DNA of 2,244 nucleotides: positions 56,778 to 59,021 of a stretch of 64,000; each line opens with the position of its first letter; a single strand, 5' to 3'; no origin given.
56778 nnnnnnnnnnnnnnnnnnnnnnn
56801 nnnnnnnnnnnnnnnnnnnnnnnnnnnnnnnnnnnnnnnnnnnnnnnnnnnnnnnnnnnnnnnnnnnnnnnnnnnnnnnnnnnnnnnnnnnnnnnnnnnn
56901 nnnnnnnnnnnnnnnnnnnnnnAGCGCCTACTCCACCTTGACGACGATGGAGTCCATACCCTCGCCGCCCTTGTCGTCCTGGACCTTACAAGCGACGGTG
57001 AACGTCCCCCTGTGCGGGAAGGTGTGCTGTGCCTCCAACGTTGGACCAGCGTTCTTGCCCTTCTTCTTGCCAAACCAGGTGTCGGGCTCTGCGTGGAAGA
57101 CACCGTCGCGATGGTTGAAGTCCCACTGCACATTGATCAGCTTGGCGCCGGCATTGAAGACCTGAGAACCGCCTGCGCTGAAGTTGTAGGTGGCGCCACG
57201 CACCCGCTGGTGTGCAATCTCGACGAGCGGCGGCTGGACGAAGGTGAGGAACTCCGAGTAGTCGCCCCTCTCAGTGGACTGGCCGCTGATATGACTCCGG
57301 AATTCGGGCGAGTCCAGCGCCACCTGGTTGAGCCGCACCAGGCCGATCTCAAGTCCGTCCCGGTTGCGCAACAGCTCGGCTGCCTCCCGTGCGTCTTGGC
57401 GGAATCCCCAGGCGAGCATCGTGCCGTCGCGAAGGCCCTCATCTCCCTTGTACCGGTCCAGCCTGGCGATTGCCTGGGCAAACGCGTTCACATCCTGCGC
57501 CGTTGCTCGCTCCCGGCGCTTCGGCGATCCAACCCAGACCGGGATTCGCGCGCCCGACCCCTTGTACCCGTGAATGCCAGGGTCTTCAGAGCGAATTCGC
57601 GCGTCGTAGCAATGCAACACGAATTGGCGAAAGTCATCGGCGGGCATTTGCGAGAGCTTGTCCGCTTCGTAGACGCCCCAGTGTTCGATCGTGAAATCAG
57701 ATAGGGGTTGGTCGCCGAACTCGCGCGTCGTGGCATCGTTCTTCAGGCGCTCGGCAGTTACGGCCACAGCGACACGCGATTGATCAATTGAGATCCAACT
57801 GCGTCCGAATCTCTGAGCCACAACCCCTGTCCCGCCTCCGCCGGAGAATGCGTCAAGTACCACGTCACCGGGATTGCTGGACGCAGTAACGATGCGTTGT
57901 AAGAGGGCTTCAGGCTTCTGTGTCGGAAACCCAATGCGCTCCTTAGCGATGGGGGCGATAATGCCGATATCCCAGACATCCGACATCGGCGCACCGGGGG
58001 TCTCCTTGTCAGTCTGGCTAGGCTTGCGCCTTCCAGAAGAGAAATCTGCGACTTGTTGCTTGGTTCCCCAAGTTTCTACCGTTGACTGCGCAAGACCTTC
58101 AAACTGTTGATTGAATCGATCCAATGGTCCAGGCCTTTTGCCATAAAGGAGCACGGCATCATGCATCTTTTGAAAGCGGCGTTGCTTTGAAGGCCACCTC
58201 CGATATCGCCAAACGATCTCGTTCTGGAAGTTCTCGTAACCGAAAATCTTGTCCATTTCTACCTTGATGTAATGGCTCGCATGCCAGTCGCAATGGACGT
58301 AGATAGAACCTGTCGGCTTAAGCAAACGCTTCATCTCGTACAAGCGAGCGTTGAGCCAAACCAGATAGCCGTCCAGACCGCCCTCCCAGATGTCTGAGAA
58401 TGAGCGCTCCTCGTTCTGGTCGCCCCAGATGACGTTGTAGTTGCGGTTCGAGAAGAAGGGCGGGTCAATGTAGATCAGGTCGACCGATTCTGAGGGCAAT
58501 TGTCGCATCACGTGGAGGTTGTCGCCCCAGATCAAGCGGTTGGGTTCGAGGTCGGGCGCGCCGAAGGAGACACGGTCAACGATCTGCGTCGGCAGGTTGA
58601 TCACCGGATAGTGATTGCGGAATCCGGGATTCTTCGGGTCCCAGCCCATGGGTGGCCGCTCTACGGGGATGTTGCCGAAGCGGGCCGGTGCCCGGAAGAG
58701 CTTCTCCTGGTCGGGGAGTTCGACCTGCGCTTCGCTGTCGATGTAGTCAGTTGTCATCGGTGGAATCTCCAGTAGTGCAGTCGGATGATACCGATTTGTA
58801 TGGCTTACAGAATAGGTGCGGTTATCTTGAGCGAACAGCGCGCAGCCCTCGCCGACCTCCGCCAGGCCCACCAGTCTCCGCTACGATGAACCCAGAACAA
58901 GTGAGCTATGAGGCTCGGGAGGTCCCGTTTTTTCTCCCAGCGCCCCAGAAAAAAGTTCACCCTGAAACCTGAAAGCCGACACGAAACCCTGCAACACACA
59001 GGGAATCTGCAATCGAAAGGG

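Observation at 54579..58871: Type III-like R-M operon with a split Res (SF2 helicase plus separate VRR-NUC-like PD-(D/E)xK nuclease) and a methyltransferase carrying a ~280-aa C-terminal extension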

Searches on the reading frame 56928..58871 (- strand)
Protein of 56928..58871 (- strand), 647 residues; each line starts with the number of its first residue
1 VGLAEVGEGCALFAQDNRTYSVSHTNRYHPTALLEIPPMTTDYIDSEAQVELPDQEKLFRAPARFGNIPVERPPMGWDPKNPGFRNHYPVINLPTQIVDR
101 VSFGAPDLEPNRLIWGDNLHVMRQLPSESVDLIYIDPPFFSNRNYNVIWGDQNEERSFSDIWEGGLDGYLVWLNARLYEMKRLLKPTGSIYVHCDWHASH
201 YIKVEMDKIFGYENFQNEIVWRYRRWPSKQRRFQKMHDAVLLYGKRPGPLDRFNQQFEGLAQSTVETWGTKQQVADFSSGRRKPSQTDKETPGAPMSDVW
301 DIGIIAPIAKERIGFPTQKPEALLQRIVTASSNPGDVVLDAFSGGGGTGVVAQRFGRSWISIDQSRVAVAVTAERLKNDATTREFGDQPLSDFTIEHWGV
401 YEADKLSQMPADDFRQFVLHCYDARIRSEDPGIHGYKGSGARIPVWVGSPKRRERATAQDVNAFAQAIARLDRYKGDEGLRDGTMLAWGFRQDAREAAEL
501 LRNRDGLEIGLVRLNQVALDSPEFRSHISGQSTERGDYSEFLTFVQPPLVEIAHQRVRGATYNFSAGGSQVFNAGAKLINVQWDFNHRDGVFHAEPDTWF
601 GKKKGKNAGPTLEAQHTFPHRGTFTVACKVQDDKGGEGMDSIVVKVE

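Call 3: search_protein_families(library=pfam, proteins=[window:56928-58871:-], max_evalue=0.1)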
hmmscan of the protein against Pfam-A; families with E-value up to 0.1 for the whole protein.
window:56928-58871:- (647 aa): 5 families
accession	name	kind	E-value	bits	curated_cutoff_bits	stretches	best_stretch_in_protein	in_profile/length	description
PF01555.25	N6_N4_Mtase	-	5.2e-45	154.5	26.7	1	130-370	1-217/221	DNA methylase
PF00801.26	PKD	-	0.00052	20.4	23.5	1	558-636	13-71/80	PKD domain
PF18911.6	PKD_4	-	0.00097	19.6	27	1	547-644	3-83/85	PKD domain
PF03602.21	Cons_hypoth95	-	0.0011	19.1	24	0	115-144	97-128/182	Conserved hypothetical protein 95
PF09445.16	Methyltransf_15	-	0.052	13.6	22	0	337-373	3-39/165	RNA cap guanine-N2 methyltransferase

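Call 4: search_protein_families(library=padloc, proteins=[window:56928-58871:-], max_evalue=0.1)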
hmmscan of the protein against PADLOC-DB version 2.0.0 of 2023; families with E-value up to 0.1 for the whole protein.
window:56928-58871:- (647 aa): 65 families (the best 25 are shown)
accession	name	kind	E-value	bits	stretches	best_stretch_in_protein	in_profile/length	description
PDLC03339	MTase_II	-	1.6e-66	222.7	1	111-382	4-277/399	Type II methyltransferase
PDLC03300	MTase_II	-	6.1e-55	184.4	1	111-386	12-286/302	Type II methyltransferase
PDLC03299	MTase_II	-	1.5e-43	147.4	1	109-377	13-258/296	Type II methyltransferase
PDLC03633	MTase_III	-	2.9e-43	146.5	1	111-437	78-420/616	Type III methyltransferase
PDLC03354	MTase_II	-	1.9e-41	140.4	2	110-249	60-210/425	Type II methyltransferase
PDLC03371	MTase_II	-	6.5e-41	138.6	1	111-380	11-256/260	Type II methyltransferase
PDLC03636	MTase_III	-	2.1e-39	133.8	2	107-248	43-176/575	Type III methyltransferase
PDLC03216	MTase_II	-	2.4e-34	116.9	2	315-384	194-263/364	Type II methyltransferase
PDLC03635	MTase_III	-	3e-34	116.8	2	110-250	218-355/708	Type III methyltransferase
PDLC03738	oMTase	-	7.4e-34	115.1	2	315-378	204-267/376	orphan methyltransferase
PDLC03265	MTase_II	-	2.7e-31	107.2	2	112-222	26-123/333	Type II methyltransferase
PDLC03644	MTase_III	-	4.6e-31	106.2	2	108-252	36-193/542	Type III methyltransferase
PDLC03638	MTase_III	-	5.3e-27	92.5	2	126-245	399-508/816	Type III methyltransferase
PDLC03320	MTase_II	-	1.4e-25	88.1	2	297-381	195-279/289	Type II methyltransferase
PDLC03387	MTase_II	-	1e-22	78.7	2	232-379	161-278/289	Type II methyltransferase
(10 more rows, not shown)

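Call 5: search_protein_families(library=ncbifam, proteins=[window:56928-58871:-], max_evalue=0.1)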
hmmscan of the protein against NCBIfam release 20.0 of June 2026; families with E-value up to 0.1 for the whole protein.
window:56928-58871:- (647 aa): 3 families
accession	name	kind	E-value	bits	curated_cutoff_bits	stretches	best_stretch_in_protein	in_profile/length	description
NF008572.0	PRK11524.1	equivalog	1.3e-35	122.9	292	1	110-378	14-258/294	adenine-specific DNA-methyltransferase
NF050803.1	DnaMtaseCcrMCaul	equivalog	6.4e-32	110.8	830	2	314-380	185-251/350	adenine-specific DNA-methyltransferase CcrM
NF010253.0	PRK13699.1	subfamily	6.6e-14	52.1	244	2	314-369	143-198/226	DNA methyltransferase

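Call 15: search_solved_structures(query=window:56928-58871:-, max_evalue=0.001)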
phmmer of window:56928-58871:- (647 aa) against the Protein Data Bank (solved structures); distinct sequences matched with E-value up to 0.001: 15.
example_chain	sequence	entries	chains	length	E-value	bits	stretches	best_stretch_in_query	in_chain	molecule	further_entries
6pbd_A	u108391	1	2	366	1.5e-22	83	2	314-365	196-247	Modification methylase CcrMI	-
9c3u_A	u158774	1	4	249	1.2e-19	73.4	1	122-376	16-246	Methyltransferase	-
8urk_A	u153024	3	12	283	1.3e-19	73.3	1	122-376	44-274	Methyltransferase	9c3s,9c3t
1eg2_A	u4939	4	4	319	3.9e-18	68.4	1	117-367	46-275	MODIFICATION METHYLASE RSRI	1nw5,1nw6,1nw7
1nw8_A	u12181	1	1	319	5.5e-18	67.9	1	117-367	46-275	MODIFICATION METHYLASE RSRI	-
1g60_A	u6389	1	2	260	1.9e-11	46.3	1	122-365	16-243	Adenine-specific Methyltransferase MboIIA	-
7dsu_A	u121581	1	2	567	2.7e-11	45.8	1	100-217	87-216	Mbo45V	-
5hfj_A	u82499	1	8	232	9.9e-09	37.3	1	310-371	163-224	Adenine specific DNA methyltransferase (DpnA)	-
5hek_A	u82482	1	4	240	1e-08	37.3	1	310-372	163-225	Adenine specific DNA methyltransferase (DpnA)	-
6k0w_B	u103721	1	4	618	2.5e-08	36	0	164-245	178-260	Adenine specific DNA methyltransferase (Mod)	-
1boo_A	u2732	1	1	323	3.3e-08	35.6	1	314-379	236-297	PROTEIN (N-4 CYTOSINE-SPECIFIC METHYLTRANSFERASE PVU II)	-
4zcf_A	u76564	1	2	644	5.3e-08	34.9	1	111-246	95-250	Restriction endonuclease EcoP15I, modification subunit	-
2zie_A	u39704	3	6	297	6.5e-07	31.3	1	279-364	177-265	Putative modification methylase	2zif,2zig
8s9n_A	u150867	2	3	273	2.6e-06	29.3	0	312-368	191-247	DNA cytosine-N4 methyltransferase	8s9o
8s9m_A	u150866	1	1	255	2.8e-06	29.2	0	312-368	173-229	DNA cytosine-N4 methyltransferase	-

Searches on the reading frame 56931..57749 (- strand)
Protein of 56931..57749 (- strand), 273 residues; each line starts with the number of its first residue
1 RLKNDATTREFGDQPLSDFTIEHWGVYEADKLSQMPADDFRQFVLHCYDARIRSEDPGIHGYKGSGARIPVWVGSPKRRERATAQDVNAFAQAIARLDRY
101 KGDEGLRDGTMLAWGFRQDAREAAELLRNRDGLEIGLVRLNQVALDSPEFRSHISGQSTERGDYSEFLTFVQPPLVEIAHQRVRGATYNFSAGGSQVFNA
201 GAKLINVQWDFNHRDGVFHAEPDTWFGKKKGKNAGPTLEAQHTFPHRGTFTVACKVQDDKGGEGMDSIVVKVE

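Call 23: find_homologous_proteins(query=window:56931-57749:-, max_evalue=0.001)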
Query window:56931-57749:- (273 aa): 131 proteins with E <= 0.001 among 889 candidates; the best 120 are listed.
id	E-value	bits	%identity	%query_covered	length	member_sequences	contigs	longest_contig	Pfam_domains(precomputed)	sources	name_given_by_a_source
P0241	1.4e-152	525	82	100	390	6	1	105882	PF01555.25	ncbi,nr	ncbi:MAG: DNA methyltransferase [Chloroflexi bacterium]|nr:DNA methyltransferase [Chloroflexota bact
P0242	8.5e-149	513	81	100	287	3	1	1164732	-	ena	-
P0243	4.7e-143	494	79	100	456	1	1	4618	PF01555.25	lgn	-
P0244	1.4e-142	492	79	100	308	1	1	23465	-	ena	-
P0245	2.3e-129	449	82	88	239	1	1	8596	-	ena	-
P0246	9.6e-128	444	71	100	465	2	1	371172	PF01555.25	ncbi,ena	-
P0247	8.4e-126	437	68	100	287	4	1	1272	-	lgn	-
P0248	4.3e-121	422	68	100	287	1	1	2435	-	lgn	-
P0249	5.1e-114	399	66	100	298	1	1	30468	-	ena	-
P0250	2.0e-113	397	63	100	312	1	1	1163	-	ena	-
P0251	5.2e-113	395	65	100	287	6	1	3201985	-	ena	-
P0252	8.3e-113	395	64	100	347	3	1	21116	PF01555.25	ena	-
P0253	6.1e-112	392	63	98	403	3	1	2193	PF01555.25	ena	-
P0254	9.5e-112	391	66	97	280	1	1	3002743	-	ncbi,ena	-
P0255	4.6e-111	389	64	100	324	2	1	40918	PF01555.25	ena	-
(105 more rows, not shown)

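Call 26: find_encoding_contigs(protein=P0251, flank=6000, max_places=2)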
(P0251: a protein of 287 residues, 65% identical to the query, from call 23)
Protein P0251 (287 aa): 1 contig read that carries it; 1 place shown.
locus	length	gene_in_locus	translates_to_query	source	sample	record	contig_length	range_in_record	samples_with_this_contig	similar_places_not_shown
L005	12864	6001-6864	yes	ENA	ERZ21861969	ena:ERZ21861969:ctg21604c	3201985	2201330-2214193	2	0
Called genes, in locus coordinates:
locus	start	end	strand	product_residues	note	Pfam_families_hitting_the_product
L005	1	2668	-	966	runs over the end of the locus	PF20465:MmeI_hel, PF20473:MmeI_Mtase, PF20466:MmeI_TRD (weak)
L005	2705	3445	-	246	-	PF05685:Uma2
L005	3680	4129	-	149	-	-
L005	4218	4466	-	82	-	-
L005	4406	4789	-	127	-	-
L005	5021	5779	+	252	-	PF01555:N6_N4_Mtase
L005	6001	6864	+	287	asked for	-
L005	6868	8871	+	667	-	PF04851:ResIII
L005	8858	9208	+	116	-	PF05367:Phage_endo_I (faint), PF27227:Endonuc-like_C (faint), PF08722:Tn7_TnsA-like_N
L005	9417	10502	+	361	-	PF05598:DUF772, PF01609:DDE_Tnp_1, PF13751:DDE_Tnp_1_6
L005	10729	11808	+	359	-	PF05598:DUF772, PF01609:DDE_Tnp_1, PF13751:DDE_Tnp_1_6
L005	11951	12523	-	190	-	-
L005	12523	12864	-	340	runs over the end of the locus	-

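Call 27: find_encoding_contigs(protein=P0254, flank=6000, max_places=2)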
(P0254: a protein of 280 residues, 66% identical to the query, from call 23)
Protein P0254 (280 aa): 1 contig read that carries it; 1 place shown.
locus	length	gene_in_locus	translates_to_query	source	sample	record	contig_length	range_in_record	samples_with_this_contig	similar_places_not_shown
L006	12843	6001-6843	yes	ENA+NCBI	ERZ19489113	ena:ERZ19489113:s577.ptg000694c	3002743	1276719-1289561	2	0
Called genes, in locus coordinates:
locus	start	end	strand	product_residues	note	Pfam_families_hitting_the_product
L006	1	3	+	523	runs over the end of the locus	PF07969:Amidohydro_3, PF01979:Amidohydro_1 (weak)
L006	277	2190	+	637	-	PF26549:Tricorn_N (faint), PF07676:PD40 (faint), PF20434:BD-FAE (faint), PF00326:Peptidase_S9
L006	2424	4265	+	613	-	PF13522:GATase_6, PF13537:GATase_7, PF01380:SIS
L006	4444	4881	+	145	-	PF04977:DivIC (weak)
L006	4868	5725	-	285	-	-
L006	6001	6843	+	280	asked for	-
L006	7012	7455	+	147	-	PF13274:SocA_Panacea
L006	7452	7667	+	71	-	-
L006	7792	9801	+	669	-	PF04851:ResIII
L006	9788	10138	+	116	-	PF08722:Tn7_TnsA-like_N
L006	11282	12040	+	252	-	PF03099:BPL_LplA_LipB, PF02237:BPL_C (weak)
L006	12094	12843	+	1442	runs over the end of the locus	PF02366:PMT, PF13231:PMT_2, PF10060:DUF2298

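Call 49: predict_structure(alignment_id=A3)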
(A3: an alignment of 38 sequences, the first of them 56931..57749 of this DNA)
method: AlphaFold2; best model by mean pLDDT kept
length: 273 residues; sequences in the alignment: 38
mean_pLDDT: 76.4   pTM: 0.51
mean pLDDT of the five models: 76.4, 75.1, 74.6, 74.4, 72.2
residues with pLDDT >= 90: 103; 70-90: 86; 50-70: 41; < 50: 43
segments of 3 or more residues with pLDDT < 50: 1-27, 155-169
pLDDT, mean of each block of 10 residues (from residue 1): 31 33 44 82 84 90 86 93 96 86 73 96 88 66 84 52 41 83 95 82 84 88 63 72 95 86 87 93
secondary structure, 60 per line:
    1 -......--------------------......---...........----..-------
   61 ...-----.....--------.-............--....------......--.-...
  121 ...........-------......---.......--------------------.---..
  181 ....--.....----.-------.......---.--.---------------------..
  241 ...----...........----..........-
elements in order: H2-7 H28-33 H37-47 E61-63 E69-73 H84-95 H98-101 E108-113 H118-131 E139-144 H148-154 E179-184 E187-191 E204-210 E239-243 E248-258 E263-272
